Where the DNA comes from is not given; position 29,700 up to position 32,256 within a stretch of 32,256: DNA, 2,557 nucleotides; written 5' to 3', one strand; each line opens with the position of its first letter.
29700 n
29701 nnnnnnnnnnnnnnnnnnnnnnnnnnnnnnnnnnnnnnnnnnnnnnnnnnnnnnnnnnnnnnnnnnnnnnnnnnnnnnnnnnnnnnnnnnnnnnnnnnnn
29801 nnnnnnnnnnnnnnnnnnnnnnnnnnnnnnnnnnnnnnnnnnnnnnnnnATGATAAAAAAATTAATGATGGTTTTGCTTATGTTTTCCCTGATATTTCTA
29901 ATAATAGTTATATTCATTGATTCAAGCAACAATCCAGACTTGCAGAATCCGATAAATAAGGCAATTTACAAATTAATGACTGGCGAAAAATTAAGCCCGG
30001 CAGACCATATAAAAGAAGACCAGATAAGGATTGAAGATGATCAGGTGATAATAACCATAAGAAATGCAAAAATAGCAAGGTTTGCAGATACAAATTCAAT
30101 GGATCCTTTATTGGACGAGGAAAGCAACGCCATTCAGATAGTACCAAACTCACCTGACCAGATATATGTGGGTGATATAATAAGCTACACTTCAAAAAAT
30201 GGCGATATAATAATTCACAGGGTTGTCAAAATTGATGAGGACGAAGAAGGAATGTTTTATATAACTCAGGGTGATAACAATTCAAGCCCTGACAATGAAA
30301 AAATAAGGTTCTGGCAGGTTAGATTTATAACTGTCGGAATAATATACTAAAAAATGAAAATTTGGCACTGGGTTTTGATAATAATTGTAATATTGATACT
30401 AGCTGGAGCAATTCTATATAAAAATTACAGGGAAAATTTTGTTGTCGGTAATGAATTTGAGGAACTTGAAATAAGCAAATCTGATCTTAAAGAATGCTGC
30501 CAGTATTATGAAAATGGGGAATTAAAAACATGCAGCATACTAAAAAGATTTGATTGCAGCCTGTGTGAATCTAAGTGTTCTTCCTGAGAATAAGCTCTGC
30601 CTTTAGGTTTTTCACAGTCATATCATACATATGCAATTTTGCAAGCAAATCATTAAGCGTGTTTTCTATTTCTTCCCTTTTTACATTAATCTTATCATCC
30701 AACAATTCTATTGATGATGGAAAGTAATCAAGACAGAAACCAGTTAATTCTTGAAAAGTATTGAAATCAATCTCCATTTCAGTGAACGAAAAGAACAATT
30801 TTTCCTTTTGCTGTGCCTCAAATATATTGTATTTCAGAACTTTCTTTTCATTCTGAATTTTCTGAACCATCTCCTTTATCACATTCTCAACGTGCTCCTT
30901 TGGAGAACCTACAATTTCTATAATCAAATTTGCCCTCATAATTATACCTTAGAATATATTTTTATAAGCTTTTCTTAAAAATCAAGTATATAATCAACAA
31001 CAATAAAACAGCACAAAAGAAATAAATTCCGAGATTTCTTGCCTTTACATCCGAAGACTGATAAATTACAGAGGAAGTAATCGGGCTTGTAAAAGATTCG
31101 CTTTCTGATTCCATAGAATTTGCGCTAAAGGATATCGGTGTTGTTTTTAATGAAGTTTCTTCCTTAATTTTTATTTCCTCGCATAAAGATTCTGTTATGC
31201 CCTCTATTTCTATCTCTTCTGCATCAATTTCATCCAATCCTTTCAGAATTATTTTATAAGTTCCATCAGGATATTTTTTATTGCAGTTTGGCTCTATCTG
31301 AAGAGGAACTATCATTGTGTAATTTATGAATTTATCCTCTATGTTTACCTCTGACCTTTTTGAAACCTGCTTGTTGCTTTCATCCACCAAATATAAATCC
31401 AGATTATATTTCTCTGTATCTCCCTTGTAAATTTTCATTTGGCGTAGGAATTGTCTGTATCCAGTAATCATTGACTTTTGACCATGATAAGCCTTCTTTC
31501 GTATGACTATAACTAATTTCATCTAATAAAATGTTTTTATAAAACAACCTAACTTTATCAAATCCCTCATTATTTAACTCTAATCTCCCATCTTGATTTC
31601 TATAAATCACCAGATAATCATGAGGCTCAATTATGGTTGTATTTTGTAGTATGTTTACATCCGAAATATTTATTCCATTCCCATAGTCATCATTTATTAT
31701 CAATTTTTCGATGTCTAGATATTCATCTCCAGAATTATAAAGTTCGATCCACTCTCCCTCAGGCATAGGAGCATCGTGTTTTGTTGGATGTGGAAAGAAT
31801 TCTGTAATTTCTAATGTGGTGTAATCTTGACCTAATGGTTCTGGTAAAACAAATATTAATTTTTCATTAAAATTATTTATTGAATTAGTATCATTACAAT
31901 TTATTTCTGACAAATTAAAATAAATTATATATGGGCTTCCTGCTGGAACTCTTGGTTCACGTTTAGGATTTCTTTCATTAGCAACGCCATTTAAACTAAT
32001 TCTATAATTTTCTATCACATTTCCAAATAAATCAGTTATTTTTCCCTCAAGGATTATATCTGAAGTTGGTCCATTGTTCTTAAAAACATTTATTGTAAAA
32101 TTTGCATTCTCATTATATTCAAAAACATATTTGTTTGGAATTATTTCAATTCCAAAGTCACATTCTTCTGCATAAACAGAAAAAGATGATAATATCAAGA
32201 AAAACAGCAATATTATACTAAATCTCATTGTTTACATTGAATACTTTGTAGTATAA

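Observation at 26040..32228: Six-kb surface locus: paralogous alpha/alpha-toroid type-I membrane proteins, a dedicated signal peptidase I, a Cys-rich mini-protein and an LTD protein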

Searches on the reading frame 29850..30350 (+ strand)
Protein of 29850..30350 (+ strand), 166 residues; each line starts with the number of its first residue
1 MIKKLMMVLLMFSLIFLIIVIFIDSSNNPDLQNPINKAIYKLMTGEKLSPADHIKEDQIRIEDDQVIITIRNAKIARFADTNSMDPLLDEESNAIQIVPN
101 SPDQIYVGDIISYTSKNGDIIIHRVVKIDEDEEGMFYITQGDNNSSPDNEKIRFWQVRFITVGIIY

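Call 4: search_protein_families(library=pfam, proteins=[window:29850-30350:+], max_evalue=0.1)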
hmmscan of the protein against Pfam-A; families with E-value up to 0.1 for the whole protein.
window:29850-30350:+ (166 aa): 2 families
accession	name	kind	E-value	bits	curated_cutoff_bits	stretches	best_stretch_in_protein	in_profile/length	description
PF11337.13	DUF3139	-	0.016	16.2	27.3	1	4-60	2-54/83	Protein of unknown function (DUF3139)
PF12671.13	Amidase_6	-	0.047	14.2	23.2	1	92-146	92-145/163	Putative amidase domain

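Call 5: search_protein_families(library=ncbifam, proteins=[window:29850-30350:+], max_evalue=1)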
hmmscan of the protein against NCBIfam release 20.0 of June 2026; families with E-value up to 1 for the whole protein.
window:29850-30350:+ (166 aa): 2 families
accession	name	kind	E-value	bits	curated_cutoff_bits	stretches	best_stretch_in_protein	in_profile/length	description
TIGR02228.1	sigpep_I_arch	equivalog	7.5e-15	55.1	51.85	1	81-153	38-110/158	signal peptidase I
NF046067.1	SigPepSipWBacil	equivalog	4.4e-10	39.5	190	1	83-152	47-116/189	signal peptidase I SipW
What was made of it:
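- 29850..30350 (+): Sec11/archaeal-type signal peptidase I (S26B) with an N-terminal TM anchor. Its start overlaps the P2 stop (ATGA). TIGR02228 scores 55.1 bits, above the cut-off (call 5).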

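Call 49: find_homologous_proteins(query=window:29850-30350:+, max_evalue=0.001)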
Query window:29850-30350:+ (166 aa): 251 proteins with E <= 0.001 among 263 candidates; the best 120 are listed.
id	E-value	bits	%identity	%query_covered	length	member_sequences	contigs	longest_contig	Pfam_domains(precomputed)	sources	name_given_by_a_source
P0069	5.2e-101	353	100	100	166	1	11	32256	-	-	-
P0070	5.6e-100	350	99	100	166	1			-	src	-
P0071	5.7e-98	343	100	97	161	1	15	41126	-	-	-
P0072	2.7e-97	341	100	96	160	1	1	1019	-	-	-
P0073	6.5e-95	333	100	94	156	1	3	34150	-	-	-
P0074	2.2e-75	270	74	100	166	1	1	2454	-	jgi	-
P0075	1.1e-74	267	73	92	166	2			-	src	-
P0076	1.2e-74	267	73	100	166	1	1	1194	-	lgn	-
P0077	5.6e-74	265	100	75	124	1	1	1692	-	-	-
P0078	7.7e-74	265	70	100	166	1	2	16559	-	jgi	-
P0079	2.0e-73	263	74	93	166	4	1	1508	-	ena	-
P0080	3.8e-73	262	72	100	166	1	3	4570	-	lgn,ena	-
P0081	9.1e-73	261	72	100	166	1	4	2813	-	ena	-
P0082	1.2e-71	258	72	100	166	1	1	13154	-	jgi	jgi:hypothetical protein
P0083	5.0e-71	256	73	97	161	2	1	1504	-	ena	-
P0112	6.9e-36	141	56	75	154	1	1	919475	-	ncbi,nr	ncbi:MAG: hypothetical protein JSW73_05505 [Candidatus Woesearchaeota archaeon]|nr:MAG: hypothetical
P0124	7.5e-35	138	43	98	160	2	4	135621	-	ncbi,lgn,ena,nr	ncbi:MAG: hypothetical protein ISS25_02055 [Nanoarchaeota archaeon]|nr:hypothetical protein [DPANN g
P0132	4.1e-34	136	47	99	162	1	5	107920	-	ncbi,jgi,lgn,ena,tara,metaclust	jgi:hypothetical protein|tara:strand:+ start:250 stop:738 length:489 start_codon:yes stop_codon:yes 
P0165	1.3e-32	131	45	99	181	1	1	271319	-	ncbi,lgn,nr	ncbi:hypothetical protein JW968_04060 [Candidatus Woesearchaeota archaeon]|nr:hypothetical protein [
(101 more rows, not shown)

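Call 50: find_encoding_contigs(protein=P0112, flank=6000, max_places=1)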
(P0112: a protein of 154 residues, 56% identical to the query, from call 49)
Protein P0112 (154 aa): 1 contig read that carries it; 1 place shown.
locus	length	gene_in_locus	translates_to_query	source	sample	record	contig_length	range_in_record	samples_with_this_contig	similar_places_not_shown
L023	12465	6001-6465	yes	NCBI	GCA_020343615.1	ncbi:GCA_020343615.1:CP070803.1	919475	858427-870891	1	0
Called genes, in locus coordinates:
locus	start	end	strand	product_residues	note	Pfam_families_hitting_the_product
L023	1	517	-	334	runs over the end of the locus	PF00752:XPG_N, PF00867:XPG_I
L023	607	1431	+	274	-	PF01884:PcrB, PF00977:His_biosynth (weak)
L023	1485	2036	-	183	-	PF01966:HD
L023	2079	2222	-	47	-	PF18930:DUF5679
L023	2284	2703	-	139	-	-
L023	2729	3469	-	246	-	PF14528:LAGLIDADG_3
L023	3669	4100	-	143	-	-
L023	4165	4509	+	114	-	-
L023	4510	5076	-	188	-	PF02245:Pur_DNA_glyco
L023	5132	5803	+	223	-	PF00406:ADK, PF13207:AAA_17, PF05191:ADK_lid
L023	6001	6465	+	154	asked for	-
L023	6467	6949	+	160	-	-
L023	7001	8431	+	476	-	-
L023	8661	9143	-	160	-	PF01551:Peptidase_M23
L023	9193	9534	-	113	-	-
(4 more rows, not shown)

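Call 51: find_encoding_contigs(protein=P0165, flank=6000, max_places=1)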
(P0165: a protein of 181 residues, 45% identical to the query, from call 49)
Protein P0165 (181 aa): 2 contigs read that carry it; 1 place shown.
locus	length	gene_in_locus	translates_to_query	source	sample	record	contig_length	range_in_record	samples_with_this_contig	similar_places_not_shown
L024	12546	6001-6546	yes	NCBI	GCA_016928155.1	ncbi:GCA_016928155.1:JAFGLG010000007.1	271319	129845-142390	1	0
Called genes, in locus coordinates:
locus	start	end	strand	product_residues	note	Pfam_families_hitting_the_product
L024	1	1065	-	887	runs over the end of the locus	PF01966:HD, PF00211:Guanylate_cyc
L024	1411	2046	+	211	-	PF00227:Proteasome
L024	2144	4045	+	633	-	PF17214:KH_TffA, PF00753:Lactamase_B, PF16661:Lactamase_B_6, PF23023:Anti-Pycsar_Apyc1 (weak), PF12706:Lactamase_B_2, PF10996:Beta-Casp, PF07521:RMMBL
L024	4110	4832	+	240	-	PF00072:Response_reg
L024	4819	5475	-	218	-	PF00702:Hydrolase, PF06888:Put_Phosphatase, PF12710:HAD, PF13419:HAD_2, PF08282:Hydrolase_3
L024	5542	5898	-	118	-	-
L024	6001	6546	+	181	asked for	-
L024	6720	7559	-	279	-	-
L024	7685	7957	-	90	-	PF14333:DUF4389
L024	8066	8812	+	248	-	PF02535:Zip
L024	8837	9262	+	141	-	PF03013:Pyr_excise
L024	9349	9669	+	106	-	-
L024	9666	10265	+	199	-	PF00702:Hydrolase, PF13419:HAD_2 (weak)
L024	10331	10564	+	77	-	PF05768:Glrx-like (weak), PF00462:Glutaredoxin, PF13417:GST_N_3 (weak)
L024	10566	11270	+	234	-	-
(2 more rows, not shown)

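Call 52: find_encoding_contigs(protein=P0124, flank=6000, max_places=1)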
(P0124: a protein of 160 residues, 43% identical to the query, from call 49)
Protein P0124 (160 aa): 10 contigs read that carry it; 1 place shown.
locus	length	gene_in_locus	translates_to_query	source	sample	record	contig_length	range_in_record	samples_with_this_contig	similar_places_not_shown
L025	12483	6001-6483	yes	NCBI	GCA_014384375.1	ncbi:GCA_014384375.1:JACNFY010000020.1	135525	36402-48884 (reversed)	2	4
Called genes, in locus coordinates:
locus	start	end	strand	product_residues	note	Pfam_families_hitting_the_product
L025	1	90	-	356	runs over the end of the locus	-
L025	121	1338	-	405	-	PF12704:MacB_PCD, PF02687:FtsX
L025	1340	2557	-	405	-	PF12704:MacB_PCD, PF02687:FtsX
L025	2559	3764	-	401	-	PF07705:CARDB (faint)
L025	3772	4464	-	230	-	PF02463:SMC_N (weak), PF00005:ABC_tran, PF13304:AAA_21 (faint)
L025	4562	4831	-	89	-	-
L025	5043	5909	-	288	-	PF01988:VIT1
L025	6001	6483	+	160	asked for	-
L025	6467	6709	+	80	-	-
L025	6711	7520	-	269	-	-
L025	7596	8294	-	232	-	PF01978:TrmB, PF24033:DUF7342 (weak)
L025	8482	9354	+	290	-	PF04055:Radical_SAM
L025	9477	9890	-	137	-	PF02681:DUF212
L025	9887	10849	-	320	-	PF07584:BatA, PF00092:VWA, PF13519:VWA_2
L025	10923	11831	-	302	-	PF01882:DUF58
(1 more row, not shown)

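Call 53: find_encoding_contigs(protein=P0132, flank=6000, max_places=1)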
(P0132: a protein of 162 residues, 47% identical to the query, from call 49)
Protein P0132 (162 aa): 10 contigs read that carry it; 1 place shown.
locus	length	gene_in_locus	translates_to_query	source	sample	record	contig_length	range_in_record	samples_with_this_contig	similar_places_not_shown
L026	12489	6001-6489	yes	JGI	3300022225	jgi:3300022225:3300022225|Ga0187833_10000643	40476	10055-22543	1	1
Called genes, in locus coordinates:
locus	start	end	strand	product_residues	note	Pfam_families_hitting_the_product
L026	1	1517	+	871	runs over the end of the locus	PF04851:ResIII (weak), PF00270:DEAD, PF00271:Helicase_C, PF19306:WHD_Lhr, PF08494:DEAD_assoc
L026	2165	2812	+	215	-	PF00227:Proteasome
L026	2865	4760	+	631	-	PF17214:KH_TffA, PF07650:KH_2 (faint), PF23023:Anti-Pycsar_Apyc1, PF00753:Lactamase_B, PF16661:Lactamase_B_6, PF12706:Lactamase_B_2, PF10996:Beta-Casp, PF07521:RMMBL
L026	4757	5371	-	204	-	-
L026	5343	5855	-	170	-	-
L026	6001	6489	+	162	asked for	-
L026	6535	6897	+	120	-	-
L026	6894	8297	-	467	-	PF02310:B12-binding, PF04055:Radical_SAM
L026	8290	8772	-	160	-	PF18917:LiaI-LiaF-like_TM1 (faint), PF22570:LiaF-TM (weak)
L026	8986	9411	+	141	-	PF10706:Aminoglyc_resit (weak)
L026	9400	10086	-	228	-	PF01522:Polysacc_deac_1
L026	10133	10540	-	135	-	PF12840:HTH_20, PF08279:HTH_11 (weak), PF13412:HTH_24, PF01022:HTH_5 (weak)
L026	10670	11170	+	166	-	PF01025:GrpE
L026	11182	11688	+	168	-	PF03692:CxxCxxCC (weak)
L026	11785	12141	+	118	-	-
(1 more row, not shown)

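Call 66: search_solved_structures(query=A8, max_evalue=1, show_alignments=2)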
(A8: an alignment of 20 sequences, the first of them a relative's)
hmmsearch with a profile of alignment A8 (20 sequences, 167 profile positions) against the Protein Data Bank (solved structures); distinct sequences matched with E-value up to 1: 4.
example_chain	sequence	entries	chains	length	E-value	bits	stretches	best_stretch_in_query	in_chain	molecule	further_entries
7p2p_A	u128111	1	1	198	8e-08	35.5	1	83-151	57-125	Signal peptidase complex catalytic subunit SEC11A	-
9rjb_A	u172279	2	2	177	1.7e-07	34.4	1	96-151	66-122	Signal peptidase complex catalytic subunit SEC11A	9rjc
7p2q_A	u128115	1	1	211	2.1e-07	34.1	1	83-151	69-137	Signal peptidase complex catalytic subunit SEC11C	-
7kep_A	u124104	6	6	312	0.67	12.9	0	1-63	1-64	Beta-lactamase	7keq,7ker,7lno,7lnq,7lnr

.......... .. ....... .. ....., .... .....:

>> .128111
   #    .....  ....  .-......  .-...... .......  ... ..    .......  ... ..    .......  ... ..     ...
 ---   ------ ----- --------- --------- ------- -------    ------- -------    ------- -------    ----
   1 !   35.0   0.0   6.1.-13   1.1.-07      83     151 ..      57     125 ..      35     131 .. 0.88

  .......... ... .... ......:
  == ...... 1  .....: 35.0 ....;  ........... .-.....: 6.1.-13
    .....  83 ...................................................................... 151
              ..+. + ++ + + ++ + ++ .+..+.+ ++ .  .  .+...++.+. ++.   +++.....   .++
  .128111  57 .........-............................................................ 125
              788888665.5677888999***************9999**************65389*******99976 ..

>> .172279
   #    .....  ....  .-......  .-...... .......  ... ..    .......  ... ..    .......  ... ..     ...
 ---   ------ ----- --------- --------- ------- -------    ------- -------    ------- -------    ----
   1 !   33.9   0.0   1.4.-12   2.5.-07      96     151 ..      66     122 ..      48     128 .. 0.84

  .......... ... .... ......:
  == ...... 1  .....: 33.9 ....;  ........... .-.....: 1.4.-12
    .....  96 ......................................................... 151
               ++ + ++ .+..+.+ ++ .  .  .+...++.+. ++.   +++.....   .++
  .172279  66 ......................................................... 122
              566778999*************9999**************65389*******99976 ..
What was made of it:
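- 29850..30350 (+): The family profile hits human SEC11A at 8e-8 with SMDP/HRV/GDNN..D aligned (call 66).
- Closest known: SipW of Bacillus subtilis. Same: An ER/archaeal-type Ser-His-Asp S26 peptidase encoded inside an operon of secreted surface proteins (calls 5, 66).
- Checked: It aligns Ser/His/Asp with human SEC11A (call 66).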

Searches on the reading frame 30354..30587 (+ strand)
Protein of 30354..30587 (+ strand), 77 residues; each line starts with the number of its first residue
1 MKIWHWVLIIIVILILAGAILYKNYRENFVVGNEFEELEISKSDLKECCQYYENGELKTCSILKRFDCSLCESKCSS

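Call 4: search_protein_families(library=pfam, proteins=[window:30354-30587:+], max_evalue=0.1)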
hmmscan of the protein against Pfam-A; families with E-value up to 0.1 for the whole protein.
window:30354-30587:+ (77 aa): 0 families

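Call 5: search_protein_families(library=ncbifam, proteins=[window:30354-30587:+], max_evalue=1)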
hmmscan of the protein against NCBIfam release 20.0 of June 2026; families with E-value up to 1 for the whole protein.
window:30354-30587:+ (77 aa): 6 families
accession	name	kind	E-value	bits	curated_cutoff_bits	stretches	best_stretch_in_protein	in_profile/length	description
NF033218.1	anchor_AmaP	equivalog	0.011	15.5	55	1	7-47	56-96/166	alkaline shock response membrane anchor protein AmaP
NF002813.0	PRK02958.1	equivalog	0.099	12.8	83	1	2-19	5-22/73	Sec-independent protein translocase subunit TatA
NF003393.0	PRK04561.1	equivalog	0.15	12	104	1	2-18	5-21/75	twin arginine translocase protein A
NF001940.0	PRK00720.1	equivalog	0.17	12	83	1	1-18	4-21/78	twin-arginine translocase TatA/TatE family subunit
NF001854.0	PRK00575.1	equivalog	0.22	12.2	72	1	1-19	4-22/94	Sec-independent protein translocase subunit TatA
TIGR01411.1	tatAE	subfamily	0.88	9.2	53.9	0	2-19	3-20/47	twin-arginine translocase TatA/TatE family subunit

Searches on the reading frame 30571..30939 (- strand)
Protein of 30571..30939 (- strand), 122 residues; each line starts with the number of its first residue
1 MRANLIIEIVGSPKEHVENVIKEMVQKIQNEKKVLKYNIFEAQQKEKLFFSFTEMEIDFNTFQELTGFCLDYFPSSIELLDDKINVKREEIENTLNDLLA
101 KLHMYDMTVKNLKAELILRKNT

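Call 4: search_protein_families(library=pfam, proteins=[window:30571-30939:-], max_evalue=0.1)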
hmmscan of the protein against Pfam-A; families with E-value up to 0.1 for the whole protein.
window:30571-30939:- (122 aa): 3 families
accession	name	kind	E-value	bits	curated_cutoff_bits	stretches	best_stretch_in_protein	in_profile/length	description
PF16830.10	NBD94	-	0.01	16.7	25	1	19-113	2-89/91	Nucleotide-Binding Domain 94 of RH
PF03201.21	HMD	-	0.077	13.7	23.1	0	7-30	30-53/97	H2-forming N5,N10-methylene-tetrahydromethanopterin dehydrogenase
PF15297.11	CKAP2_C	-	0.083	12.5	27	0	10-40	111-141/348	Cytoskeleton-associated protein 2 C-terminus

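Call 5: search_protein_families(library=ncbifam, proteins=[window:30571-30939:-], max_evalue=1)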
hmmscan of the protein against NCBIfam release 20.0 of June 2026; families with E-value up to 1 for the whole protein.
window:30571-30939:- (122 aa): 2 families
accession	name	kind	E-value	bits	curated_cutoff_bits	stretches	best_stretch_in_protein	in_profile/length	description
NF043052.1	DodecBact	equivalog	0.079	13.2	75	1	6-35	7-36/67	dodecin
NF008955.0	PRK12297.1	equivalog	0.17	10.8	406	1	6-107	306-406/429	GTPase ObgE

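Call 48: search_solved_structures(query=A6, max_evalue=1, show_alignments=1)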
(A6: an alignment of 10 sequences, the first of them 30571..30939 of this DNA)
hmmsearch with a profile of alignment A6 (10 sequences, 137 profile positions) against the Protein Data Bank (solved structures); distinct sequences matched with E-value up to 1: 3.
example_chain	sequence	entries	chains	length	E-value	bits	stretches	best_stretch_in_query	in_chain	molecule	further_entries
6w2r_A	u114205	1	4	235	0.23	14.8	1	4-38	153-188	Junction 19 DHR54-DHR79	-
6gqa_A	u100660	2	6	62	0.29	14.4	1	95-131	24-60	Cell cycle protein GpsB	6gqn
5d55_A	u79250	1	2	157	0.45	13.8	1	20-75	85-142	HdaB,HdaA (Adhesin), HUS-associated diffuse adherence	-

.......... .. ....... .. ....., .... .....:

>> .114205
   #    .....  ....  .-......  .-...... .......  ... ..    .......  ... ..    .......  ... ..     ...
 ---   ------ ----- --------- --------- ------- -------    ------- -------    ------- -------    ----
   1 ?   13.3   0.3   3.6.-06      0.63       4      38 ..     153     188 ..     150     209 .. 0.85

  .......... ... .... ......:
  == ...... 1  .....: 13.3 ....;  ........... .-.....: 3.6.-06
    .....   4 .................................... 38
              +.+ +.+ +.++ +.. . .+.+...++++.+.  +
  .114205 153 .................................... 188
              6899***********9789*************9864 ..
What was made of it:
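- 30571..30939 (-): MJ0538-family cytoplasmic protein. It is convergent with the operon and overlaps its 3' end. There is no PDB relative (call 48).
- Tried and rejected: The MJ0538-like profile found no PDB relative (call 48).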

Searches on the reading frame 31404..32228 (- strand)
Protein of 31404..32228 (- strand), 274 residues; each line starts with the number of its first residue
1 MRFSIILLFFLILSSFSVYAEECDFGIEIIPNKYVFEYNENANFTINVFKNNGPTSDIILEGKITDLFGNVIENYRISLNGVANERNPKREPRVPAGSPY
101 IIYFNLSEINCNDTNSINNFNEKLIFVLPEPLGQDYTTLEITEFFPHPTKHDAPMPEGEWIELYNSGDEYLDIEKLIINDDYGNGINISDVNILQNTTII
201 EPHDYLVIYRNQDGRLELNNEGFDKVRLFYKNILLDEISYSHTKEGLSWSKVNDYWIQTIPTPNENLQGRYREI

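Call 4: search_protein_families(library=pfam, proteins=[window:31404-32228:-], max_evalue=0.1)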
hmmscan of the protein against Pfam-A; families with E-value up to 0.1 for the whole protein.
window:31404-32228:- (274 aa): 1 family
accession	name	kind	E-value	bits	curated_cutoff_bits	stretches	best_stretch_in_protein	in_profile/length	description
PF00932.25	LTD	-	9.2e-11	42.5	34.3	1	136-241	5-108/109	Lamin Tail Domain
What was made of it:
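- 30962..32228 (-): LTD membrane-protein gene (signal peptide, beta-sandwich, lamin-tail domain, beta-sandwich, TM). Here it is disrupted by a 110-bp deletion with its junction at about 31434. PF00932 scores 9e-11 (call 4).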

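Call 5: search_protein_families(library=ncbifam, proteins=[window:31404-32228:-], max_evalue=1)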
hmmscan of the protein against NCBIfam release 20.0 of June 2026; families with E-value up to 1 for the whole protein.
window:31404-32228:- (274 aa): 1 family
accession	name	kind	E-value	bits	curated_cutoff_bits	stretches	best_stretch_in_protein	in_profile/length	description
NF047473.1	lipo_LIC11755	subfamily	0.069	11.4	300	1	135-176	378-418/699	LIC11755 family lipoprotein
